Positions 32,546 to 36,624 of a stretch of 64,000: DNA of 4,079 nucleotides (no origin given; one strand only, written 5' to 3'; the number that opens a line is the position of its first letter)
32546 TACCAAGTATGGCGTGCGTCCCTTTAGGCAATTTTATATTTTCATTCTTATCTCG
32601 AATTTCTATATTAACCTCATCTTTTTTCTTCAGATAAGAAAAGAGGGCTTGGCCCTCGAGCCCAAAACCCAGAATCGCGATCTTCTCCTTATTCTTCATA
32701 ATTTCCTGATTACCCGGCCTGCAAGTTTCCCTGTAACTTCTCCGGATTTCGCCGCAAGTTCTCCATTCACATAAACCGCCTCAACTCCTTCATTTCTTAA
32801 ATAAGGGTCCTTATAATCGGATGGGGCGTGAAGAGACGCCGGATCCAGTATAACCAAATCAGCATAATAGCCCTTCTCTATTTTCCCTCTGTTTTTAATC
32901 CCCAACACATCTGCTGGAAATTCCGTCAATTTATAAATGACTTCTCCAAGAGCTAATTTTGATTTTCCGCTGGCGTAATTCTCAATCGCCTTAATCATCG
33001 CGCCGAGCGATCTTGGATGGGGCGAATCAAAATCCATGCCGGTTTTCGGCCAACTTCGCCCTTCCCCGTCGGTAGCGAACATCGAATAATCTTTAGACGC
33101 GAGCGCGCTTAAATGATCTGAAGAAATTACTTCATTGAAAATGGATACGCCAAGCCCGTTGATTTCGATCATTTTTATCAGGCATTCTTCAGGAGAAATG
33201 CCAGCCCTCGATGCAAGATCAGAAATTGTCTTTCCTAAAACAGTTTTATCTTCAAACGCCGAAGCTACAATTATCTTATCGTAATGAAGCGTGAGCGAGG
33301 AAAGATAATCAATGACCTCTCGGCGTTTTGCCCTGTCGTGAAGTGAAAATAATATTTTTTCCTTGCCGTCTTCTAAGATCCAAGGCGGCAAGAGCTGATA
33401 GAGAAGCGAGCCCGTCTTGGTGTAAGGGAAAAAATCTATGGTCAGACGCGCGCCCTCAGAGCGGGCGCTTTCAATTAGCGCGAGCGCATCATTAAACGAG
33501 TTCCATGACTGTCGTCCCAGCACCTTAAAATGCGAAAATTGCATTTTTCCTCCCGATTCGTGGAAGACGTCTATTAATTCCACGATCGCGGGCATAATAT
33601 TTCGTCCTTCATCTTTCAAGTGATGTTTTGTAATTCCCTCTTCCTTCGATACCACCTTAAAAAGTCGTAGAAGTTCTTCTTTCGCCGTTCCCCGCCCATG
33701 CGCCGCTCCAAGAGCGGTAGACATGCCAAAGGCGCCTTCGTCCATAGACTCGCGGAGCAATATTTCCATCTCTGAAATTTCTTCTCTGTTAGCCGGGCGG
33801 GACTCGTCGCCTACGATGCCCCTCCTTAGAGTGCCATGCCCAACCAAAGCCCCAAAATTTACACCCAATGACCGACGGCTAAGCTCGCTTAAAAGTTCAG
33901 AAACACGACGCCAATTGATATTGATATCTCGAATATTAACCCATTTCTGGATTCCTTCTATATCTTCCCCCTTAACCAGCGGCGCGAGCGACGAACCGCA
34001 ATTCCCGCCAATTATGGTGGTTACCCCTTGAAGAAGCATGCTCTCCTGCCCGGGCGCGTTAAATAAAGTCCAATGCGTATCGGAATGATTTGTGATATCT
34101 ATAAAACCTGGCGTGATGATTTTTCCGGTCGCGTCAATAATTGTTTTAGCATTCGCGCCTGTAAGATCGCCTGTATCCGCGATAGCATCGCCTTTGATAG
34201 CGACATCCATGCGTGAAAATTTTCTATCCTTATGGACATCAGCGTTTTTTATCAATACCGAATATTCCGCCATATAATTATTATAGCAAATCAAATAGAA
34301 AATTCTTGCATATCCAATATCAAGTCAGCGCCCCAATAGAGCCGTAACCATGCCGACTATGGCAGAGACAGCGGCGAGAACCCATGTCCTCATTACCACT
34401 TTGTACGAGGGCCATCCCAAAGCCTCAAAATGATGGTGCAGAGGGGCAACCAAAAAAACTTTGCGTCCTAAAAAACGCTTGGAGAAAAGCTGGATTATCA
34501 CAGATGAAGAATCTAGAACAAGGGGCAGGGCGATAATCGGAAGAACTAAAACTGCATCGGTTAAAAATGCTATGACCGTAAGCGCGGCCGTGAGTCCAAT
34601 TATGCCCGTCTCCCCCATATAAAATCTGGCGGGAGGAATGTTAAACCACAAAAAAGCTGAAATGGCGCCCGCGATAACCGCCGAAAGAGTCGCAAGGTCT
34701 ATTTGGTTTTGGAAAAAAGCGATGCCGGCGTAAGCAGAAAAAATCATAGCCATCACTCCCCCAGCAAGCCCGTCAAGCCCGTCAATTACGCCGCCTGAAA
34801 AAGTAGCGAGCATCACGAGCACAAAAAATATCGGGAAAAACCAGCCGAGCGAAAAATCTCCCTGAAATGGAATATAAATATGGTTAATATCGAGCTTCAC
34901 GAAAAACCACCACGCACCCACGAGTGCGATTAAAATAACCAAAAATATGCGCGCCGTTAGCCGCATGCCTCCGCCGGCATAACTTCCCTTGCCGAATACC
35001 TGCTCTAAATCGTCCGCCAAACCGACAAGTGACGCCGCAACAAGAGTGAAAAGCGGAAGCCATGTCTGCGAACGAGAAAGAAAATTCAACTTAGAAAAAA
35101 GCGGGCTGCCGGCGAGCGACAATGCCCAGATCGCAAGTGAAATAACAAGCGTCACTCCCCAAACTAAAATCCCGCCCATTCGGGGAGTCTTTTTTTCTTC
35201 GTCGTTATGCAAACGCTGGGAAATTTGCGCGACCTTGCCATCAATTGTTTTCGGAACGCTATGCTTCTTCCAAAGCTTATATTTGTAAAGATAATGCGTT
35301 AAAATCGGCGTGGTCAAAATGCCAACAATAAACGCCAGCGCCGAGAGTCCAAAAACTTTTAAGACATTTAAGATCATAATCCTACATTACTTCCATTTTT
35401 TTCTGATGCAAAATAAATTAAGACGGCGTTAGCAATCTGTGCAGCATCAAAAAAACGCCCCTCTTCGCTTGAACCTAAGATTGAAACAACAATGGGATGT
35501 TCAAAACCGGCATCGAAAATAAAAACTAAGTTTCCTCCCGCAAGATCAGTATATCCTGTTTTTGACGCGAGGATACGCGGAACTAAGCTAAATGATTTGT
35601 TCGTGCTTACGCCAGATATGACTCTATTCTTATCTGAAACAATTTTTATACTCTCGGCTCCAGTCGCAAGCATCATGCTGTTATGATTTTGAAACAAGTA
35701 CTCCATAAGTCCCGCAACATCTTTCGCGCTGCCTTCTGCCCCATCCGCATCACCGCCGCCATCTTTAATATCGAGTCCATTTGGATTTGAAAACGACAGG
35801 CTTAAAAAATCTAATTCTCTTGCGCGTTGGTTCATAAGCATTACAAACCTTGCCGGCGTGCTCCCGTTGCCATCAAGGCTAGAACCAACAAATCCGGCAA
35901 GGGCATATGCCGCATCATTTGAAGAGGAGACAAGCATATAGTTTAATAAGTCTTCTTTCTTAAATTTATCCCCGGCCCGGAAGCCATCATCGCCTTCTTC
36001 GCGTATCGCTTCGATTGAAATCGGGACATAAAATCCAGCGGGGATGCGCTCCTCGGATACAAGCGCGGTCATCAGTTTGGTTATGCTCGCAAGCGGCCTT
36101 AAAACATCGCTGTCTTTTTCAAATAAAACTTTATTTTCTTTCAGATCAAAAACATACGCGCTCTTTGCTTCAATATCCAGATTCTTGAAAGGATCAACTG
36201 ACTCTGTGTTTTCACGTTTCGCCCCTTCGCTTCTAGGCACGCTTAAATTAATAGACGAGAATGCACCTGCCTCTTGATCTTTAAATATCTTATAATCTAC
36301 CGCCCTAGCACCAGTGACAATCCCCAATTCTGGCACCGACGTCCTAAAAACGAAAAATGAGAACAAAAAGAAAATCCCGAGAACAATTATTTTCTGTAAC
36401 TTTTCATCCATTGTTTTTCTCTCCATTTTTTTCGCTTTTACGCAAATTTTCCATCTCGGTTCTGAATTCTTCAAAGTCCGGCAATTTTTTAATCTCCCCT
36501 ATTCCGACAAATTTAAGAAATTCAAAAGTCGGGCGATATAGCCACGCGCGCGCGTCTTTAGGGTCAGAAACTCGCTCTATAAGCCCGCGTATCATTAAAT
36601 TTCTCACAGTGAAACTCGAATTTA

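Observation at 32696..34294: D-aminoacylase gene embedded in the dcw cluster between mraY and murD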

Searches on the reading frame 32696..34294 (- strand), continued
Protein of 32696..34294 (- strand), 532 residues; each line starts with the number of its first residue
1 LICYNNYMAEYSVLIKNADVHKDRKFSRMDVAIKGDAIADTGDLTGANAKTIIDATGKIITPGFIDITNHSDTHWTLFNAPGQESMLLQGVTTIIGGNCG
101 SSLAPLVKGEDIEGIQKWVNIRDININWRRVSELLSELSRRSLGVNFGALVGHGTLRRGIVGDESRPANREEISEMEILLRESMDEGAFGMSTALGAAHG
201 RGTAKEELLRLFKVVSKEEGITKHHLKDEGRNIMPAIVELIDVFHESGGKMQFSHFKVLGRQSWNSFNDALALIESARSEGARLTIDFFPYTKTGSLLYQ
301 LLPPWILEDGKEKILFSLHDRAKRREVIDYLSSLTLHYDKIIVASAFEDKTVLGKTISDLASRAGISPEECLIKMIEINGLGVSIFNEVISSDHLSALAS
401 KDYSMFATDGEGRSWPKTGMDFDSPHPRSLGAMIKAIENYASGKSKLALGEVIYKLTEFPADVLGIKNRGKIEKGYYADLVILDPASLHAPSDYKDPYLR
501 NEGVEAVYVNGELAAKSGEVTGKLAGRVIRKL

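Call 77: find_encoding_contigs(protein=P0335, flank=5000, max_places=1)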
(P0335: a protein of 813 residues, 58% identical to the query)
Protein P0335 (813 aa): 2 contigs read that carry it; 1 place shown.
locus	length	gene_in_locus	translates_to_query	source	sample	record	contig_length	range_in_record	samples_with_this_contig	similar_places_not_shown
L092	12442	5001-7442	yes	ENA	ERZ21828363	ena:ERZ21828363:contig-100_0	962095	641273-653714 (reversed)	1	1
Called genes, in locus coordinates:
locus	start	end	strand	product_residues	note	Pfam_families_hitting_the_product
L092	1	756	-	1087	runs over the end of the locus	PF17757:UvrB_inter, PF02559:CarD_TRCF_RID, PF00270:DEAD, PF04851:ResIII, PF00271:Helicase_C, PF03461:TRCF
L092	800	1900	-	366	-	PF00712:DNA_pol3_beta, PF02767:DNA_pol3_beta_2, PF02768:DNA_pol3_beta_3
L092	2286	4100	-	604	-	PF00753:Lactamase_B, PF23023:Anti-Pycsar_Apyc1 (faint), PF12706:Lactamase_B_2, PF22505:RNase_J_b_CASP, PF07521:RMMBL, PF17770:RNase_J_C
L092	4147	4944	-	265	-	PF00246:Peptidase_M14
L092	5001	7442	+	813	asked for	PF26299:MurL_N, PF26298:MurL_epimerase_C, PF08245:Mur_ligase_M, PF02875:Mur_ligase_C (weak)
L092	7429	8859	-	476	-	PF01943:Polysacc_synt, PF13440:Polysacc_synt_3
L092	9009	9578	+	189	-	-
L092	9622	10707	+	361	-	PF16326:ABC_tran_CTD (faint), PF03462:PCRF, PF00472:RF-1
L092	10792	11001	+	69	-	-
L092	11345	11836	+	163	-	PF01327:Pep_deformylase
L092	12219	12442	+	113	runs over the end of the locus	-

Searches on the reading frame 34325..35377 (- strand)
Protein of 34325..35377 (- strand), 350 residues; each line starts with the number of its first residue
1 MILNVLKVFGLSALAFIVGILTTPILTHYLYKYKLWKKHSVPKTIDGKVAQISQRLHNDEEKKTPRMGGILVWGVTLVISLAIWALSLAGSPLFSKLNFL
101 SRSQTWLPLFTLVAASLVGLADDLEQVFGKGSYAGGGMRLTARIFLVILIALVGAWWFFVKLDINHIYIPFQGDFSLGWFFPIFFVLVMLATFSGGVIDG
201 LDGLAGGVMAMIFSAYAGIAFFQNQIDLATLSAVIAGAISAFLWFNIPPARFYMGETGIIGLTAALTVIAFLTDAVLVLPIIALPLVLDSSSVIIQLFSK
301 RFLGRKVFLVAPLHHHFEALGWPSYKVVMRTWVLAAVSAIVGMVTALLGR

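Call 4: search_protein_families(library=pfam, proteins=[window:34325-35377:-])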
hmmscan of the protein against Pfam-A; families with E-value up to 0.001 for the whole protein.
window:34325-35377:- (350 aa): 1 family
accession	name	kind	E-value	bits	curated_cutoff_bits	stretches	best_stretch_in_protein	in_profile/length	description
PF00953.26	Glycos_transf_4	-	2.2e-21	77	27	1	108-271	4-157/160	Glycosyl transferase family 4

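Call 5: search_protein_families(library=ncbifam, proteins=[window:34325-35377:-])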
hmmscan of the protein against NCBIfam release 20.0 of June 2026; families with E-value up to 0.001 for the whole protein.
window:34325-35377:- (350 aa): 3 families
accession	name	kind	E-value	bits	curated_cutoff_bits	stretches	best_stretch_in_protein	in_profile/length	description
TIGR00445.1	mraY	equivalog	6e-44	150.8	192.05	1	56-346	28-318/321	phospho-N-acetylmuramoyl-pentapeptide-transferase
NF053644.1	MraY_archaea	equivalog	3e-19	69.6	450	1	172-343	173-340/340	pseudomurein biosynthesis MraY family phospho-N-acetylmuramoyl-pentapeptide-transferase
TIGR02380.1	ECA_wecA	exception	1.4e-07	31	326.05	1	161-345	110-308/346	UDP-N-acetylglucosamine--undecaprenyl-phosphate N-acetylglucosaminephosphotransferase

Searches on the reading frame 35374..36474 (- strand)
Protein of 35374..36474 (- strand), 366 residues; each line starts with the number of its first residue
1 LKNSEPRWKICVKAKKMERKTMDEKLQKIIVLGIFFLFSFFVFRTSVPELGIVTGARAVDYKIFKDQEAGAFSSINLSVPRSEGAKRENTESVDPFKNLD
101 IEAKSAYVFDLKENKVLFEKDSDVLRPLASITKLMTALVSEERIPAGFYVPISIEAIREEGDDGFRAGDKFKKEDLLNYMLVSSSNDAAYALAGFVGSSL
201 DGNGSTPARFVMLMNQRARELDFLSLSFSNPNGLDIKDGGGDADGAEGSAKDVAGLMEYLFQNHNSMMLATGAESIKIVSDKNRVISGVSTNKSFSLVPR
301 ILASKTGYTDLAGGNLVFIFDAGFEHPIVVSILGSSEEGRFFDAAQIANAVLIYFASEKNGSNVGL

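Call 4: search_protein_families(library=pfam, proteins=[window:35374-36474:-])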
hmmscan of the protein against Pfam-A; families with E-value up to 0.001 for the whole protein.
window:35374-36474:- (366 aa): 1 family
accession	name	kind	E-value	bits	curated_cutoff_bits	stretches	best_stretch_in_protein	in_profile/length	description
PF00768.25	Peptidase_S11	-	5.2e-31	108.4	27.6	1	98-318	7-221/239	D-alanyl-D-alanine carboxypeptidase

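Call 5: search_protein_families(library=ncbifam, proteins=[window:35374-36474:-])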
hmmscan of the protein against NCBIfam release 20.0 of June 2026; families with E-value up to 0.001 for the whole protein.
window:35374-36474:- (366 aa): 7 families
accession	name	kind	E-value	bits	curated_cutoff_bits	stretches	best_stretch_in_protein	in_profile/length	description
NF008668.0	PRK11669.1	equivalog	2.2e-19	69.7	294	1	88-319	31-248/316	D-alanyl-D-alanine endopeptidase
NF038273.1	strep_PBP3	exception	1e-11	44.5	490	1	98-146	23-71/407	D-alanyl-D-alanine carboxypeptidase PBP3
NF000471.1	vanY_of_D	exception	3.1e-11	43.1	625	1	97-351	93-351/354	transpeptidase-like D-Ala-D-Ala carboxypeptidase VanY-D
NF008489.0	PRK11397.1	equivalog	3.3e-11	42.6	610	1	97-346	31-274/389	serine-type D-Ala-D-Ala carboxypeptidase DacD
NF008059.0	PRK10793.1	equivalog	3.2e-10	39.3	694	1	100-340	43-277/403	D-alanyl-D-alanine carboxypeptidase DacA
NF038258.2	PBP4_Staph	exception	7.6e-08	31.6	500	1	167-235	114-175/366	penicillin-binding protein PBP4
NF007445.0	PRK10001.1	equivalog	1.6e-07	30.4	765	1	99-263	35-197/400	serine-type D-Ala-D-Ala carboxypeptidase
